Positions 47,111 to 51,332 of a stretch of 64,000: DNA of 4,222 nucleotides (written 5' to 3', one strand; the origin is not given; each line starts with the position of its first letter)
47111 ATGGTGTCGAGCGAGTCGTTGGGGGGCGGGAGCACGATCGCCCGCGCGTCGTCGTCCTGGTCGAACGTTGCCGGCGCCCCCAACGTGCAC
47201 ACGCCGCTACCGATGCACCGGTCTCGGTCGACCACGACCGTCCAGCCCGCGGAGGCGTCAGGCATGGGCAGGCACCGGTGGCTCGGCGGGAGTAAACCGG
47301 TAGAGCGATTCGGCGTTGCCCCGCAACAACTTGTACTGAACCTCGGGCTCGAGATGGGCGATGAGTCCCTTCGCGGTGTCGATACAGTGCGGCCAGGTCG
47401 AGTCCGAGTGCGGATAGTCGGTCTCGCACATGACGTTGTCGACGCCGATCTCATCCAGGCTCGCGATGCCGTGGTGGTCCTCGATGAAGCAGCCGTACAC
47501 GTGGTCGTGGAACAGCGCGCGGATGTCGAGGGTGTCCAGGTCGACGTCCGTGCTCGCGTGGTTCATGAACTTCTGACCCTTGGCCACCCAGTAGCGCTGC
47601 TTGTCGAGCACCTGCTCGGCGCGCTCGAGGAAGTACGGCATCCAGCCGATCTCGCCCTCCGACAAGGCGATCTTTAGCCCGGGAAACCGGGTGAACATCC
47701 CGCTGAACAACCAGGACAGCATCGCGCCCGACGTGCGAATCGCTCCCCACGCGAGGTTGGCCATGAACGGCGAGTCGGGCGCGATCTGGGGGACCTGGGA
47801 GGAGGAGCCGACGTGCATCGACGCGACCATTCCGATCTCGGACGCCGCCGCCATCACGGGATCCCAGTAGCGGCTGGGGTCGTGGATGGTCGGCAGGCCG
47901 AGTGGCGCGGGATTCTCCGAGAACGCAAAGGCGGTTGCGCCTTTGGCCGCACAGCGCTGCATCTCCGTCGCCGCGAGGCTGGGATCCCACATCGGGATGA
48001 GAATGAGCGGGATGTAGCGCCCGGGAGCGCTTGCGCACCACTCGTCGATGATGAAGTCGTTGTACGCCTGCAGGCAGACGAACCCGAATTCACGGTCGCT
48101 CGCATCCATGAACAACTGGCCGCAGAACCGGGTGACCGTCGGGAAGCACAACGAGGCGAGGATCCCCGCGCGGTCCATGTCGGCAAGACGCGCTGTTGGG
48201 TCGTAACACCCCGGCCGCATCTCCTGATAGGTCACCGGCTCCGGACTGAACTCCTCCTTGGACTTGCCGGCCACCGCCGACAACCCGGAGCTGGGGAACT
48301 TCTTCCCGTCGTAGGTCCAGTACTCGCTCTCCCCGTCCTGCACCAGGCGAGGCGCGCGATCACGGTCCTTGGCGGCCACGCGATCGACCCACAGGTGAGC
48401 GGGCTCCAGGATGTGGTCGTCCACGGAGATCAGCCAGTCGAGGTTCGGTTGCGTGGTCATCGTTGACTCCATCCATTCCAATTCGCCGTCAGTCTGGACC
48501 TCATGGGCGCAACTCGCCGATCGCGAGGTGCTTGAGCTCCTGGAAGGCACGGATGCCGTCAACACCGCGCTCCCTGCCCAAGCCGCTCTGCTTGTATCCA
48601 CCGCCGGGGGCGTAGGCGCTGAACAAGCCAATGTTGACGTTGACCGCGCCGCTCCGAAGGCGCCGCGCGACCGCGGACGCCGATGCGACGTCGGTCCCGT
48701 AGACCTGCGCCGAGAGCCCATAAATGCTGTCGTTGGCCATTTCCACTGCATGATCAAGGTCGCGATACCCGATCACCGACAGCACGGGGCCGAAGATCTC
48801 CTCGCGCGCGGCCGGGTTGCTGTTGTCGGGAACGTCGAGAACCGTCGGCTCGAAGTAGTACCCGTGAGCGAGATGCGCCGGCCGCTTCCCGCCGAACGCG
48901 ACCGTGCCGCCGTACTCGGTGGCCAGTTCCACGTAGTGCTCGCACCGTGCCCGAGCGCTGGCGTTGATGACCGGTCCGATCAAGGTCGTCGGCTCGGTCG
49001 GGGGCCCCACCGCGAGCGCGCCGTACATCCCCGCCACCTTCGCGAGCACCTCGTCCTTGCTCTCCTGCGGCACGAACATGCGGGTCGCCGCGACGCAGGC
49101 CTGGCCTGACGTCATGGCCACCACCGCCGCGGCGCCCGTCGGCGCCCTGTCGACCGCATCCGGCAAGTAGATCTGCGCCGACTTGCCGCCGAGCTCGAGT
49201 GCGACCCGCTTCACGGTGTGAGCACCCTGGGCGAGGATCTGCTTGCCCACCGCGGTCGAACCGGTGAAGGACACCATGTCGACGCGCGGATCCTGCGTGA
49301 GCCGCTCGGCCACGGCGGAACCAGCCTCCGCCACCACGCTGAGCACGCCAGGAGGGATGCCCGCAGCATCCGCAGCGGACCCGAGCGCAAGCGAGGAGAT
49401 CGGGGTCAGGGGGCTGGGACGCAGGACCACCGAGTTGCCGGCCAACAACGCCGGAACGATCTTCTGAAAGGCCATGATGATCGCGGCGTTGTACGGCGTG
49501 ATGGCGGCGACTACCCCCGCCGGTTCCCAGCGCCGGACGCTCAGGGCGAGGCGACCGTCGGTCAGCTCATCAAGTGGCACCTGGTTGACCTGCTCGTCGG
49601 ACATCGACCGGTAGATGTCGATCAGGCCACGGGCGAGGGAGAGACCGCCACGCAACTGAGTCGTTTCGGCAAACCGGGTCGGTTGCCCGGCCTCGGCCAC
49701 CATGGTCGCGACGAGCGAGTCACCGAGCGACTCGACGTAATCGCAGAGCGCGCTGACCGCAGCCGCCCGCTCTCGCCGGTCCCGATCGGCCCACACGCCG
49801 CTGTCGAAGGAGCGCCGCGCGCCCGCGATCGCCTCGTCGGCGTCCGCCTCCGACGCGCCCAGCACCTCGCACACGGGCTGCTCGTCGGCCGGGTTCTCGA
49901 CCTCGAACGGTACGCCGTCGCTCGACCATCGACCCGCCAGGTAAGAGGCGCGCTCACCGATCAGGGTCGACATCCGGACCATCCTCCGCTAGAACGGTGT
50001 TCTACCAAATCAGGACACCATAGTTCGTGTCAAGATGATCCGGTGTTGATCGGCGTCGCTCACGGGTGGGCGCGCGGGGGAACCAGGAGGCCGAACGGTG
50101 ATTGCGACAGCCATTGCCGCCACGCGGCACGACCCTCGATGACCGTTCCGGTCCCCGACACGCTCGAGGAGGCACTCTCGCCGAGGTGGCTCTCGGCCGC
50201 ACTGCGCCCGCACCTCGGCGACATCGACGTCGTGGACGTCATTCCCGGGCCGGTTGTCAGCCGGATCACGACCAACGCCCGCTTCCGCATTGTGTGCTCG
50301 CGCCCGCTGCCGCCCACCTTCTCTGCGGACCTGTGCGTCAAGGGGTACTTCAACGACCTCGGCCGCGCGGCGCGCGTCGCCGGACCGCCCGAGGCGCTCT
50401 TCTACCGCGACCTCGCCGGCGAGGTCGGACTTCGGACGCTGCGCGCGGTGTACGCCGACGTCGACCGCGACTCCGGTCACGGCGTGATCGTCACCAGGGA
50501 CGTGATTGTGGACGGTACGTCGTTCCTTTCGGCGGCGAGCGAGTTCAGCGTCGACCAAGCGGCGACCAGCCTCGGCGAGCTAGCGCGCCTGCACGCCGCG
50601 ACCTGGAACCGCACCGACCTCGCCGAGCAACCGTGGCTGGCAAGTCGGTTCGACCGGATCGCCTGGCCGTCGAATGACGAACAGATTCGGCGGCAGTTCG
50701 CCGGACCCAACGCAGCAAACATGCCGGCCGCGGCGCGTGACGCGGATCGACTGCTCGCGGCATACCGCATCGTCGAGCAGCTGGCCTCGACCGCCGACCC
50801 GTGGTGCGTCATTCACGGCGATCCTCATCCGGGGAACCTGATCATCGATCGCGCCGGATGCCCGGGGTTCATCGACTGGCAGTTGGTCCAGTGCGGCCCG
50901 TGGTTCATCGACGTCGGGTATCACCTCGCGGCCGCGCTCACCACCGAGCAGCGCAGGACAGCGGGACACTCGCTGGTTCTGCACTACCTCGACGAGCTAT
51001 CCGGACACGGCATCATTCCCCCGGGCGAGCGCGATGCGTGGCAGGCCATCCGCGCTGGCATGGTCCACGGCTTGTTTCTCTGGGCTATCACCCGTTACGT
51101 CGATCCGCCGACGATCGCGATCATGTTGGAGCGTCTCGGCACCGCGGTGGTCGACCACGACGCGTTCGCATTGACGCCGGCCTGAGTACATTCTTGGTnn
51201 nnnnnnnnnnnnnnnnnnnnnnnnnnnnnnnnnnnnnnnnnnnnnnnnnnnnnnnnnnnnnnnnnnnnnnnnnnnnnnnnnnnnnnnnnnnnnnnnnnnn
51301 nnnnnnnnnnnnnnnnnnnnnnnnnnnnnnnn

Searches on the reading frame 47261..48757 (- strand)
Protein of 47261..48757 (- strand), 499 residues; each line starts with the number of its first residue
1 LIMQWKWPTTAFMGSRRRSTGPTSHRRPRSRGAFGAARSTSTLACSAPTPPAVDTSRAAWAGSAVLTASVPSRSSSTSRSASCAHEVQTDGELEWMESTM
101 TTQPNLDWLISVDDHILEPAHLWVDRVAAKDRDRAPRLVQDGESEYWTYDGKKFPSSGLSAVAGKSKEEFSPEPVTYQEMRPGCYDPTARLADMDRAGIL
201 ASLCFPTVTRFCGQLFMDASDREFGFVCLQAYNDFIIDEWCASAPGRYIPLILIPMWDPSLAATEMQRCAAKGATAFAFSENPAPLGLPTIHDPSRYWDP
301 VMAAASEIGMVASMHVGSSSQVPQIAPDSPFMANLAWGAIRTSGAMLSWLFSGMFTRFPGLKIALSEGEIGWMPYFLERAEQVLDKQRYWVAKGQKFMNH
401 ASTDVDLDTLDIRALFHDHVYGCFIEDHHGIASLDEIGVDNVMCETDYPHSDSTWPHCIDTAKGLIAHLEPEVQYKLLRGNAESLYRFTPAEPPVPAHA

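Call 6: search_protein_families(library=pfam, proteins=[window:47261-48757:-], max_evalue=0.001)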
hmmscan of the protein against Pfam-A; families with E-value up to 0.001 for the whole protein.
window:47261-48757:- (499 aa): 1 family
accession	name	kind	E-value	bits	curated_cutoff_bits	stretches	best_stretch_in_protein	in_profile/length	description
PF04909.20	Amidohydro_2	-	8.5e-29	101.6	26.4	1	173-488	11-289/289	Amidohydrolase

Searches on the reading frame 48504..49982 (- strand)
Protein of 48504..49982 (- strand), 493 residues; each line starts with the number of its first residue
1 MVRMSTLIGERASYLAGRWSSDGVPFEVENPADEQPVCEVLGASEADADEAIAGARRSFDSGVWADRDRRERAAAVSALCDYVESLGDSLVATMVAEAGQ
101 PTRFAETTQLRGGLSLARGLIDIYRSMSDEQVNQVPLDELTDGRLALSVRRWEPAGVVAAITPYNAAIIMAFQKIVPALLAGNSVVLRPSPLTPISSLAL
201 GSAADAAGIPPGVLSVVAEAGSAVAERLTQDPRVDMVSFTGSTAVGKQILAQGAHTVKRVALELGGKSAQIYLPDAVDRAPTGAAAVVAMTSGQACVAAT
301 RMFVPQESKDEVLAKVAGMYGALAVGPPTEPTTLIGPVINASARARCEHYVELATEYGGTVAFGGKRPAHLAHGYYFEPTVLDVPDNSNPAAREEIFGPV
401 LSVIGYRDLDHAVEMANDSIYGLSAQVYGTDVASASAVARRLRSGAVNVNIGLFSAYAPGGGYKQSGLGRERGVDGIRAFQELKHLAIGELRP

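Call 6: search_protein_families(library=pfam, proteins=[window:48504-49982:-], max_evalue=0.001)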
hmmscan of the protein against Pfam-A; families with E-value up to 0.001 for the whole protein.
window:48504-49982:- (493 aa): 2 families
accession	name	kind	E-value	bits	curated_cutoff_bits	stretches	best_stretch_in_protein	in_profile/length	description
PF00171.27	Aldedh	-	7.6e-131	437.3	23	1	24-485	7-460/461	Aldehyde dehydrogenase family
PF05893.19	LuxC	-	3.8e-05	23.2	21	1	148-316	82-255/401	Acyl-CoA reductase (LuxC)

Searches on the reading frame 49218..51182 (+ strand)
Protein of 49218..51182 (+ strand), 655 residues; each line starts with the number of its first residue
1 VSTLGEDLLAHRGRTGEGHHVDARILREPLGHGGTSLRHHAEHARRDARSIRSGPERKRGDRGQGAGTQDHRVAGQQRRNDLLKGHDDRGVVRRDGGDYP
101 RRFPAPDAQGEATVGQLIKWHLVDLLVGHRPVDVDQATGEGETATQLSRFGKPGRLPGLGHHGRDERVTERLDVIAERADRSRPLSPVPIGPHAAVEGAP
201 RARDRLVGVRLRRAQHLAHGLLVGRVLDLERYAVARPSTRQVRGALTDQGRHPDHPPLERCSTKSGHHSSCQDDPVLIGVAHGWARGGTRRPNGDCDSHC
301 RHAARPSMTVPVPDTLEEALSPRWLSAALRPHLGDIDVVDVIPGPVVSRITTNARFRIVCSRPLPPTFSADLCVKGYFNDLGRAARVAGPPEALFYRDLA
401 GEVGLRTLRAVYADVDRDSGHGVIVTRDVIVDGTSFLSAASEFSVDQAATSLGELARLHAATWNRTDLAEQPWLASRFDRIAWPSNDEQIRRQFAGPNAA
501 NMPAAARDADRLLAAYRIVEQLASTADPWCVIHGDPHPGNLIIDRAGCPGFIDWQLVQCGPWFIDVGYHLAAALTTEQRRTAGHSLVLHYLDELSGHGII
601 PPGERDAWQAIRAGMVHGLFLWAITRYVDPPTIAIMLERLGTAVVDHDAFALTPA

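Call 6: search_protein_families(library=pfam, proteins=[window:49218-51182:+], max_evalue=0.001)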
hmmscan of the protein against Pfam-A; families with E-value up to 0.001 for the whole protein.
window:49218-51182:+ (655 aa): 2 families
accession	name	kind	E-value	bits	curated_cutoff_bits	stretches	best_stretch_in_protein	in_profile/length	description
PF01636.29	APH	-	8.4e-16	58.9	23.2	1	430-590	77-229/239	Phosphotransferase enzyme family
PF02958.26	EcKL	-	1.9e-09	37.7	22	1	407-595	76-286/294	Ecdysteroid kinase-like family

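Call 7: search_protein_families(library=ncbifam, proteins=[window:49218-51182:+], max_evalue=0.01)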
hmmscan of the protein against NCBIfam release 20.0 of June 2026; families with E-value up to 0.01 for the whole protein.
window:49218-51182:+ (655 aa): 1 family
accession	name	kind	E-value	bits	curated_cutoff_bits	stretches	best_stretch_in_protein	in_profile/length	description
NF000029.2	APH_9_Ib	exception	0.0046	16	675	1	517-557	207-246/330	aminoglycoside O-phosphotransferase APH(9)-Ib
